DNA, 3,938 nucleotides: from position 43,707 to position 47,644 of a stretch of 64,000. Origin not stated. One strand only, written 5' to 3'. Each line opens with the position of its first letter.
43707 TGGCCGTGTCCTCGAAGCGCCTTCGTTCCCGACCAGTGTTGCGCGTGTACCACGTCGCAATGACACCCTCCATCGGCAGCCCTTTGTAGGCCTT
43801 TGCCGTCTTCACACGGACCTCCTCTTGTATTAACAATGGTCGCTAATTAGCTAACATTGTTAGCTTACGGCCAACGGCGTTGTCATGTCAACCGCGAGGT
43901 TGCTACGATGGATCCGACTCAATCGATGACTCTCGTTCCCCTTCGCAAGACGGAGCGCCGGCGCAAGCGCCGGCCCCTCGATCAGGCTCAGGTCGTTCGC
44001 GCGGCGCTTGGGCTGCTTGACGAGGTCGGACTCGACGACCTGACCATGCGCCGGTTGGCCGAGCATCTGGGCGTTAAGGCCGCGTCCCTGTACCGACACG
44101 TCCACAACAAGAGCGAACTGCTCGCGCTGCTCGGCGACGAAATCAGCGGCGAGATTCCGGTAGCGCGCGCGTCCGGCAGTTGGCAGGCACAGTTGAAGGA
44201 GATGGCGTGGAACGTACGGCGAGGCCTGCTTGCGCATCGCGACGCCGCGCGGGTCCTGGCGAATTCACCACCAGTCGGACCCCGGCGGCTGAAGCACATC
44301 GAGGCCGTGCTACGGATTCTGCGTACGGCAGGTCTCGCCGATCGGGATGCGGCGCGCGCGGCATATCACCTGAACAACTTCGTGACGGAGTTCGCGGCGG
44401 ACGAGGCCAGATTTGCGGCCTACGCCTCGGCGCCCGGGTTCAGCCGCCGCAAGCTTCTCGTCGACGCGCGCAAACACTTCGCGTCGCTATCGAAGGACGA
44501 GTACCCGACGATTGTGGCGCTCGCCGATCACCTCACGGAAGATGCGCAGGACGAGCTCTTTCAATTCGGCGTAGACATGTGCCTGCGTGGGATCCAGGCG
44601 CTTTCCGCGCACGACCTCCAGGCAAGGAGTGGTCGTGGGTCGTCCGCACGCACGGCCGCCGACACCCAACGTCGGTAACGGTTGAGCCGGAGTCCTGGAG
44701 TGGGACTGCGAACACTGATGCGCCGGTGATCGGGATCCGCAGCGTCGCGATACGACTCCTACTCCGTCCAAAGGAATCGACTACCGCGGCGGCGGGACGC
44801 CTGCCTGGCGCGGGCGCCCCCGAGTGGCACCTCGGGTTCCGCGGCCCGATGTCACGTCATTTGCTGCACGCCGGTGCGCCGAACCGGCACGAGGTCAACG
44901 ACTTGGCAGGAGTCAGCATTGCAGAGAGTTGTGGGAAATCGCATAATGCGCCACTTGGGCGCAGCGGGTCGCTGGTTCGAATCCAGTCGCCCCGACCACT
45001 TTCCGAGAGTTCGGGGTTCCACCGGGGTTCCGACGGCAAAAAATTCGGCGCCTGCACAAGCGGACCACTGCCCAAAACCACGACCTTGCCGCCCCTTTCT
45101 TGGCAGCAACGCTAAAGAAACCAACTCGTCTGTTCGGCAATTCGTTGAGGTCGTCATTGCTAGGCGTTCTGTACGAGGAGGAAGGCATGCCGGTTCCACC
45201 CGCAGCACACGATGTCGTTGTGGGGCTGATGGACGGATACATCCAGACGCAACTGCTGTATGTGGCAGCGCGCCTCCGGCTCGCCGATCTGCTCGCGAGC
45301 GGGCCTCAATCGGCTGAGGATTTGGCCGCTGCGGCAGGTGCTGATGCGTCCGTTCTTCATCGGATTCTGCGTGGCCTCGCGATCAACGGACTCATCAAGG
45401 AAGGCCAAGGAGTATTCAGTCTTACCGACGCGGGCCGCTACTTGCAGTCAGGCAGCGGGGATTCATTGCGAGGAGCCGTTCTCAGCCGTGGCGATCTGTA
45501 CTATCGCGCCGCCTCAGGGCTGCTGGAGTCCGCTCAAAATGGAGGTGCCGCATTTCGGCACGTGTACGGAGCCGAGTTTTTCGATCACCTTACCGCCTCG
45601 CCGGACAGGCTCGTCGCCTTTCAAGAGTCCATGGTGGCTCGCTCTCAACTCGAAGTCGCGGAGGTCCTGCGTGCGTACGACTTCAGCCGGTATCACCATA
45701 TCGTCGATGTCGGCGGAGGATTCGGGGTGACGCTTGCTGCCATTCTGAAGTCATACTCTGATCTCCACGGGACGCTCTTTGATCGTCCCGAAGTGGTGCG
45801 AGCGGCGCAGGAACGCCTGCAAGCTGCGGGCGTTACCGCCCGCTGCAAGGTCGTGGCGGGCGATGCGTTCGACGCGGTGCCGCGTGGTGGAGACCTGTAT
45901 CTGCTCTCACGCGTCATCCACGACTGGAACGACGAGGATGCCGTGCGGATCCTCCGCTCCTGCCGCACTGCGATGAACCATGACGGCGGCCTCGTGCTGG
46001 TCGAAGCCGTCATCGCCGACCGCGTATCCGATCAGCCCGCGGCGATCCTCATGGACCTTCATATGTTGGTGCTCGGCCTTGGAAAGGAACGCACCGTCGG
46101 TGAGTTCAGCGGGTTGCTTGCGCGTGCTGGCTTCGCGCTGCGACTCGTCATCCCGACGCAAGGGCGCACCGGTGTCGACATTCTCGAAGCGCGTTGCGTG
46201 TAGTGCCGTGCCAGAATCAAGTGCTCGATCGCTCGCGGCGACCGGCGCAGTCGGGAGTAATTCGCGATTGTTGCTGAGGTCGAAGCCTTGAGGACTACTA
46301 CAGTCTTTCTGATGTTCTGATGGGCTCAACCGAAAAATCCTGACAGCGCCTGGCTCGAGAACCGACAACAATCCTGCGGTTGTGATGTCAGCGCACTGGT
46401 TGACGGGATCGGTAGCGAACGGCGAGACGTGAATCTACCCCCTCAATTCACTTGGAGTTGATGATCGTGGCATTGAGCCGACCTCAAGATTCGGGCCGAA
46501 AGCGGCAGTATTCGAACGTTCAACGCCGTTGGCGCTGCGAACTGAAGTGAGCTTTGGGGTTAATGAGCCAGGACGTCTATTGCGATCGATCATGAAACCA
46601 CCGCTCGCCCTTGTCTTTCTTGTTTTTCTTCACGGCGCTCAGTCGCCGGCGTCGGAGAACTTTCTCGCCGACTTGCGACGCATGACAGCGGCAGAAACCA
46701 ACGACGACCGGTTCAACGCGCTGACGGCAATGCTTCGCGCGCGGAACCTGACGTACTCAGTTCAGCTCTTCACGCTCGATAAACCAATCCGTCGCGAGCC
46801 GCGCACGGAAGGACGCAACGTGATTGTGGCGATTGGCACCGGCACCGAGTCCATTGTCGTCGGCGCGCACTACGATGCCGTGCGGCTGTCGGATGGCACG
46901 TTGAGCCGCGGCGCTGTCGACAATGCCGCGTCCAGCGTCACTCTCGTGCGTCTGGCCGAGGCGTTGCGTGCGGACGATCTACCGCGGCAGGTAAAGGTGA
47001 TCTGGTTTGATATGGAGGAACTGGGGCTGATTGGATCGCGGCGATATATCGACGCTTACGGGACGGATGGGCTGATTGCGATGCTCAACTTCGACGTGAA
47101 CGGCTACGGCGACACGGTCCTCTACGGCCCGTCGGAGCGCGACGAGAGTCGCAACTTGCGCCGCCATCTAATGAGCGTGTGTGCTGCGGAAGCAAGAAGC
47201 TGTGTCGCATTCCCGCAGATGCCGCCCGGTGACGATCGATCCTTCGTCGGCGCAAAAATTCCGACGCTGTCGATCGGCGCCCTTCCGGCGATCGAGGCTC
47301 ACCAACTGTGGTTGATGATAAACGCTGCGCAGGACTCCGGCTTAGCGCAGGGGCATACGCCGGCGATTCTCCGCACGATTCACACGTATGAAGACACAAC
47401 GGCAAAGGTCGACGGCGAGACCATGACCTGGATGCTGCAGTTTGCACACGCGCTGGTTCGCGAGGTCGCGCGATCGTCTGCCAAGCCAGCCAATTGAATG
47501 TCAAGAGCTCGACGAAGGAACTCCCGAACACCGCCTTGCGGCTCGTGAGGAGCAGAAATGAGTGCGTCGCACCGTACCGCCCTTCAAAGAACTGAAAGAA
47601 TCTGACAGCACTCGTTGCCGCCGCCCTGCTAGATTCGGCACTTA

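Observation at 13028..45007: Inverted pair of about 112-nt tRNA-Pro-like 3' fragments bracketing about 32 kb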

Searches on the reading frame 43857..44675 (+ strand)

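Call 15: search_protein_families(library=pfam, proteins=[window:43857-44675:+], max_evalue=0.01)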
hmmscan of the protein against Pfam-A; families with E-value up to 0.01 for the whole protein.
window:43857-44675:+ (273 aa): 2 families
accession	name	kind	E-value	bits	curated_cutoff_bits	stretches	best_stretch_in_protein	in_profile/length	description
PF02909.22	TetR_C_1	-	6.4e-23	81.7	21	1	105-248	5-144/146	Tetracyclin repressor-like, C-terminal domain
PF00440.29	TetR_N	-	6.6e-10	39.1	24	1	47-90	2-45/47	Bacterial regulatory proteins, tetR family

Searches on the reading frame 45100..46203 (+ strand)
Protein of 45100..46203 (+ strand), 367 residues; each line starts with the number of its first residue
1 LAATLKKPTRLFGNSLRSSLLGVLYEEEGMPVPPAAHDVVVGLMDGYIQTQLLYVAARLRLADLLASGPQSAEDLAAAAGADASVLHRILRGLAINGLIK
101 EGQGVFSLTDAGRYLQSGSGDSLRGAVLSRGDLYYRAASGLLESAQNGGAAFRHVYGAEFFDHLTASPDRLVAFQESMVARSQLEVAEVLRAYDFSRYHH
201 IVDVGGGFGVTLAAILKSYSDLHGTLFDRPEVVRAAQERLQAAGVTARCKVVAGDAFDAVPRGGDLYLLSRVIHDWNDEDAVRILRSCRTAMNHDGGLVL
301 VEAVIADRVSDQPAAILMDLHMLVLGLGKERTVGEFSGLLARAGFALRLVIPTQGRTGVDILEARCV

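Call 15: search_protein_families(library=pfam, proteins=[window:45100-46200:+], max_evalue=0.01)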
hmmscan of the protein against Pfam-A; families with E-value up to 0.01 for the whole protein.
window:45100-46200:+ (367 aa): 8 families
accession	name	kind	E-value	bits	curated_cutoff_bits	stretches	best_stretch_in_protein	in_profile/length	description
PF00891.24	Methyltransf_2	-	2.6e-50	171.1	22.3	1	145-346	8-210/210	O-methyltransferase domain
PF08100.18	Dimerisation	-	5.2e-13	49.1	25.6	1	36-115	5-90/93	O-methyltransferase dimerisation domain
PF25213.1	HVO_A0261_N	-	4e-08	33.5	35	1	52-115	7-70/86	HVO_A0261 N-terminal domain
PF08242.18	Methyltransf_12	-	2e-07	32.1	30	1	202-297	1-97/98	Methyltransferase domain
PF13649.12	Methyltransf_25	-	1.9e-06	28.9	27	1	201-296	1-97/97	Methyltransferase domain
PF05175.20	MTS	-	4.4e-05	23.6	23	1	197-301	31-139/170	Methyltransferase small domain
PF08241.18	Methyltransf_11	-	0.0012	19.9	21.2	1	202-299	1-94/95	Methyltransferase domain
PF17782.7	DprA_WH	-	0.0042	17.5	22.9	1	57-101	13-57/61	DprA winged helix domain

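Call 18: find_encoding_contigs(protein=window:45100-46203:+, flank=10000, max_places=10)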
Protein window:45100-46203:+ (367 aa): no gene with exactly this product is on record in the collection.

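Call 20: find_encoding_contigs(protein=window:45187-46203:+, flank=10000, max_places=10)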
Protein window:45187-46203:+ (338 aa): no gene with exactly this product is on record in the collection.

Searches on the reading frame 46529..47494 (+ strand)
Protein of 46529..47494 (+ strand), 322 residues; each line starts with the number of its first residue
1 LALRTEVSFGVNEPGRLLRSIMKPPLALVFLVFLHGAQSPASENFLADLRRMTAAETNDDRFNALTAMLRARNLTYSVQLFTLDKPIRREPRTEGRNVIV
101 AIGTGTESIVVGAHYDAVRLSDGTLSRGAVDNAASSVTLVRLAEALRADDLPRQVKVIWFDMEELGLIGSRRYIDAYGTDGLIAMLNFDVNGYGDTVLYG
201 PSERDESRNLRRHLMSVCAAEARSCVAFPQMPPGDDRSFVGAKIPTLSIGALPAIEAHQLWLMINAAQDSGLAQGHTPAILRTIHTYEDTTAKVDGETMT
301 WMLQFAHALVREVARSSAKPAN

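Call 15: search_protein_families(library=pfam, proteins=[window:46529-47494:+], max_evalue=0.01)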
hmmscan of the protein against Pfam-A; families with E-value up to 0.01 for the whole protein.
window:46529-47494:+ (322 aa): 3 families
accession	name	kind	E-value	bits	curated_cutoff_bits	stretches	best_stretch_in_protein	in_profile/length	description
PF04389.22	Peptidase_M28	-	1.4e-24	87.3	21.3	1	97-306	1-189/193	Peptidase family M28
PF01546.33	Peptidase_M20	-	1.3e-05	25.6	24.6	1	111-241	2-113/206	Peptidase family M20/M25/M40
PF05343.19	Peptidase_M42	-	0.0031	17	23.2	1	114-185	117-188/292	M42 glutamyl aminopeptidase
